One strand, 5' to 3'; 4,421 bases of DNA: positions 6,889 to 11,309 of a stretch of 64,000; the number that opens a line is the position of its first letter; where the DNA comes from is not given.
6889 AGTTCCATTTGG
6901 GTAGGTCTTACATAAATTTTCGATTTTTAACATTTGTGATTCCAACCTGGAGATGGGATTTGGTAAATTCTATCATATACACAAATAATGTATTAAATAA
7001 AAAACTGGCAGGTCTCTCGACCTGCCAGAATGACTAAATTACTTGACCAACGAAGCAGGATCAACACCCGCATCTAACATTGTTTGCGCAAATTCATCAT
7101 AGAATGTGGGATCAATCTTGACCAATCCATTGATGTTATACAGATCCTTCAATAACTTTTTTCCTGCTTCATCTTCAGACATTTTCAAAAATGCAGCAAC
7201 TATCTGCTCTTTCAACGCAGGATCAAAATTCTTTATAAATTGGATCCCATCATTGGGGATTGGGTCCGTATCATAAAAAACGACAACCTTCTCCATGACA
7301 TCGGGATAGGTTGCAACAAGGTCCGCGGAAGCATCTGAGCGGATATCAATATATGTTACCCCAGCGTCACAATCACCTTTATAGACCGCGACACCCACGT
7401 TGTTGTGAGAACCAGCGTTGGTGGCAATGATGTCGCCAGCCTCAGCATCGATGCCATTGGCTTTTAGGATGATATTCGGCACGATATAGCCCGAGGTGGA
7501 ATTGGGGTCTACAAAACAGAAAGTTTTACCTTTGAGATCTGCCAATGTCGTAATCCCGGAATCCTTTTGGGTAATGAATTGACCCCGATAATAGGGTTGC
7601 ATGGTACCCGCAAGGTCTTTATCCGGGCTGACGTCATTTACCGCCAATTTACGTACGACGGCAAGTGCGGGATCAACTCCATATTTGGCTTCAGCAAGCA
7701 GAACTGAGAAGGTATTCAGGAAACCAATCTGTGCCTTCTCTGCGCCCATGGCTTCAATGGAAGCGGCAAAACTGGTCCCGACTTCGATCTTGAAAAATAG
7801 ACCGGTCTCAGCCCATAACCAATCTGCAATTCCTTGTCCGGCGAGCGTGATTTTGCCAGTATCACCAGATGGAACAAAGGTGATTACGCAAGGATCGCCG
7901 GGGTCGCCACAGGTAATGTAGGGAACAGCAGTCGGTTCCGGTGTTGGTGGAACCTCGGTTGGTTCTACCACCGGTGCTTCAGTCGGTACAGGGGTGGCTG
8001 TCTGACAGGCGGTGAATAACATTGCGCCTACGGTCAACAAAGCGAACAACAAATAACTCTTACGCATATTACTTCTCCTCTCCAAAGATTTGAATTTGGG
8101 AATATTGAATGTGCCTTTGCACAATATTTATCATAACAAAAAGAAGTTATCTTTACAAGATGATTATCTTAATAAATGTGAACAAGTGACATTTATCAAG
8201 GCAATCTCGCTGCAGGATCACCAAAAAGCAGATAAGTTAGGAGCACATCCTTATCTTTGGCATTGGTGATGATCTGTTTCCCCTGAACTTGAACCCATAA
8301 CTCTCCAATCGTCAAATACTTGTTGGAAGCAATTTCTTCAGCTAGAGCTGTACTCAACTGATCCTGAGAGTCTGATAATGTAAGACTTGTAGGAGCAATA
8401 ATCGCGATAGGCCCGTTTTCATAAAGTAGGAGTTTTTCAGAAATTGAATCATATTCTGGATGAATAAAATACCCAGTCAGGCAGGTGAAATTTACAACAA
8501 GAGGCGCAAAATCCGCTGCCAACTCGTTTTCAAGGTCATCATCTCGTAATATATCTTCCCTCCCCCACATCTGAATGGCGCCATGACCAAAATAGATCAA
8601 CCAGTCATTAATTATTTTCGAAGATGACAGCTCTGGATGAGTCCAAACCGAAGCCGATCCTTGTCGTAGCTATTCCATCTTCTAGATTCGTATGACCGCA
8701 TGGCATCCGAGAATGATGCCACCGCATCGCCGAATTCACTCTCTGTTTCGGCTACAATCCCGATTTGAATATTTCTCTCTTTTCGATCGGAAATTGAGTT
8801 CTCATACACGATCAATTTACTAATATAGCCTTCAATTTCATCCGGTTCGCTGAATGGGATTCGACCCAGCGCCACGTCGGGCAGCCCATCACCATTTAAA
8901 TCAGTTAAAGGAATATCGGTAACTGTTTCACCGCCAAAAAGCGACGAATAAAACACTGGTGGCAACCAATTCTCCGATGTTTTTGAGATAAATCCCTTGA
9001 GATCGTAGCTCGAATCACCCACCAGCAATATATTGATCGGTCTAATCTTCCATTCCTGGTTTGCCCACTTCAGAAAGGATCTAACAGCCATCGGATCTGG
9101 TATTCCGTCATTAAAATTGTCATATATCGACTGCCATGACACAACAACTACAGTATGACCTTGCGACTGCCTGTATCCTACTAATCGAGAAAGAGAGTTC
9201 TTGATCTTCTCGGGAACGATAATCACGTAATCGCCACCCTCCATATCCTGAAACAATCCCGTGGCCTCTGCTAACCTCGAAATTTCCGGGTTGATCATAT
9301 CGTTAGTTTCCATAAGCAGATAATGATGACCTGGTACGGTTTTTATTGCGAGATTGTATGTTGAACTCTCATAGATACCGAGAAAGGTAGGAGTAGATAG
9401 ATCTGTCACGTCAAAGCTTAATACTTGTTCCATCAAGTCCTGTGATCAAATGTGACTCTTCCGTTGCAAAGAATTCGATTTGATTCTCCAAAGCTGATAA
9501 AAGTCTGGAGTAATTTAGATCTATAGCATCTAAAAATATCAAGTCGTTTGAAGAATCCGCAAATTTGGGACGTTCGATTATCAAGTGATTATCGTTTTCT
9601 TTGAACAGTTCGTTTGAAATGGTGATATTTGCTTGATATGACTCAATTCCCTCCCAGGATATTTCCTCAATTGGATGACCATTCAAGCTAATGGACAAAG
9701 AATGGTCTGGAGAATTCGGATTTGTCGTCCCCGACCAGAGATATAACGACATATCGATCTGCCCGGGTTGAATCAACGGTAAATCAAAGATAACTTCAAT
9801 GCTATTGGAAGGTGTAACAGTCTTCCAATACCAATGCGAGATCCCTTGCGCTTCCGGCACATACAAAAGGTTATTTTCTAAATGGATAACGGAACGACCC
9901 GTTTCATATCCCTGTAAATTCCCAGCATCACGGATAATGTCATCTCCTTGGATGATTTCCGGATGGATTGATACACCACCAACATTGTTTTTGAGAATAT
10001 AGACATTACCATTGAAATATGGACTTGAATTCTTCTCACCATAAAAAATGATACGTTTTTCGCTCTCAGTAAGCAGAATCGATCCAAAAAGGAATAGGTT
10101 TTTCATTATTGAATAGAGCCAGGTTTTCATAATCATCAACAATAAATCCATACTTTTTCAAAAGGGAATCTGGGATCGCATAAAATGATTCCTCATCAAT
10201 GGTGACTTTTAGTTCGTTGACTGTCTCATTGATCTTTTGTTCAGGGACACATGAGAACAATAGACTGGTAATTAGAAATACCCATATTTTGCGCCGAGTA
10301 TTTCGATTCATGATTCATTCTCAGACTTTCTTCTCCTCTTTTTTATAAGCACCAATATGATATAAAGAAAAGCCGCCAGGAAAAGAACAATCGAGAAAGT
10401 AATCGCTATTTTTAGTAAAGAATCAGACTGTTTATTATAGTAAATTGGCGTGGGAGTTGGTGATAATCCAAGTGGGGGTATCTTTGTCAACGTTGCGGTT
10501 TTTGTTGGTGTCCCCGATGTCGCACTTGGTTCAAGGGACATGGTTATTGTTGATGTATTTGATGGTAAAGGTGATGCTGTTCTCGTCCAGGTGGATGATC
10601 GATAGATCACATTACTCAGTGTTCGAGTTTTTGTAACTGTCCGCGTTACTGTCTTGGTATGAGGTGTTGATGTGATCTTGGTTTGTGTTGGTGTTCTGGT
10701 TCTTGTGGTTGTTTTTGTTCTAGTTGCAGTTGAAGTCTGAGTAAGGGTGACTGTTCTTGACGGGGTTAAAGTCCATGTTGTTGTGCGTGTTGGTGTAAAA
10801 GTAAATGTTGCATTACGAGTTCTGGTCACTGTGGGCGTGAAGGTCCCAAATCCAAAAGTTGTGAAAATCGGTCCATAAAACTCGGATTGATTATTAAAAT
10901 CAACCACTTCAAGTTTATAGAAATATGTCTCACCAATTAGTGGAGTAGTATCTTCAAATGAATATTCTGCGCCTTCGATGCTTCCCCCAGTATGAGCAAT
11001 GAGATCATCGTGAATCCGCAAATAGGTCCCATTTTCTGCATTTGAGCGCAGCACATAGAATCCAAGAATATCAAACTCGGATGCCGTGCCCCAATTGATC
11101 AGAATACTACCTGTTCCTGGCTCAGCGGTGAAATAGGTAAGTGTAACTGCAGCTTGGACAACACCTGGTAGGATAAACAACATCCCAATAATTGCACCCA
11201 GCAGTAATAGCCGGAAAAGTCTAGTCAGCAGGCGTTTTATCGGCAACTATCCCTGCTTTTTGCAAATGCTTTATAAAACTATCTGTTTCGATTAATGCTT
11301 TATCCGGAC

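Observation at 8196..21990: Lasso-like accessory and tailoring gene set (RRE, HPr-kinase-like, PF14907-like nucleotidyltransferase, candidate precursor) with no cyclase, embedded in a C25-protease/EPS surface locus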

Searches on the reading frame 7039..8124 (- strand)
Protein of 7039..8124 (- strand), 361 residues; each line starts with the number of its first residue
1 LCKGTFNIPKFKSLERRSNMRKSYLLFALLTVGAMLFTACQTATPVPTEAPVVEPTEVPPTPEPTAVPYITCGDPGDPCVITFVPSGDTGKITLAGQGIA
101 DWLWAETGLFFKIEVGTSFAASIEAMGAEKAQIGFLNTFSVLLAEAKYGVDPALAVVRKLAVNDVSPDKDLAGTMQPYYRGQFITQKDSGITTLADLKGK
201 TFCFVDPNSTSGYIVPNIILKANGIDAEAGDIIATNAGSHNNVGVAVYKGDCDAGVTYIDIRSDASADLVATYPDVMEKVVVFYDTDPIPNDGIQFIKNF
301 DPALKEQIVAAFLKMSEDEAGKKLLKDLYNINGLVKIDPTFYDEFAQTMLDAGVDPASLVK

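Call 97: search_protein_families(library=pfam, proteins=[window:7039-8124:-], max_evalue=0.00001)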
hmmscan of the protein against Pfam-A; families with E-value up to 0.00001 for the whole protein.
window:7039-8124:- (361 aa): 2 families
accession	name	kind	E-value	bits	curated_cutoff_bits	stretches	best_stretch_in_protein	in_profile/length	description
PF12974.12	Phosphonate-bd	-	2.3e-53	181.5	27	1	81-340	1-240/242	ABC transporter, phosphonate, periplasmic substrate-binding protein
PF09084.16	NMT1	-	4e-06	27.3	20.5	0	182-260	76-150/216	NMT1/THI5 like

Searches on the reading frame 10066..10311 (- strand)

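Call 4: search_protein_families(library=pfam, proteins=[window:10066-10311:-], max_evalue=0.1)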
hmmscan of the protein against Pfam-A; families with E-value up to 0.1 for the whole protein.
window:10066-10311:- (81 aa): 0 families

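Call 5: search_protein_families(library=ncbifam, proteins=[window:10066-10311:-], max_evalue=0.1)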
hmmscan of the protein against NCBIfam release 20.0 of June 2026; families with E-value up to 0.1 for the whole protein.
window:10066-10311:- (81 aa): 2 families
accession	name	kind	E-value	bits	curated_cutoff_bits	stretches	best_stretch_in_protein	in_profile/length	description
NF033644.1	antiterm_UpxY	subfamily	0.037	14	100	1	4-69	38-110/164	UpxY family transcription antiterminator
NF007428.1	PRK09973.1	equivalog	0.058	13.9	120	1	11-33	10-32/85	lipoprotein YqhH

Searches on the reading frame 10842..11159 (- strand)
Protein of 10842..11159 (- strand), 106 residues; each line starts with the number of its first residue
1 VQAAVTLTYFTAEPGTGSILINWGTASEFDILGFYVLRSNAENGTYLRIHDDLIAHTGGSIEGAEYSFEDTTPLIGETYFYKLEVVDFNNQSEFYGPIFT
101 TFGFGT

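Call 84: search_protein_families(library=pfam, proteins=[window:10842-11159:-], max_evalue=1)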
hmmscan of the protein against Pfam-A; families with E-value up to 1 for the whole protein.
window:10842-11159:- (106 aa): 0 families
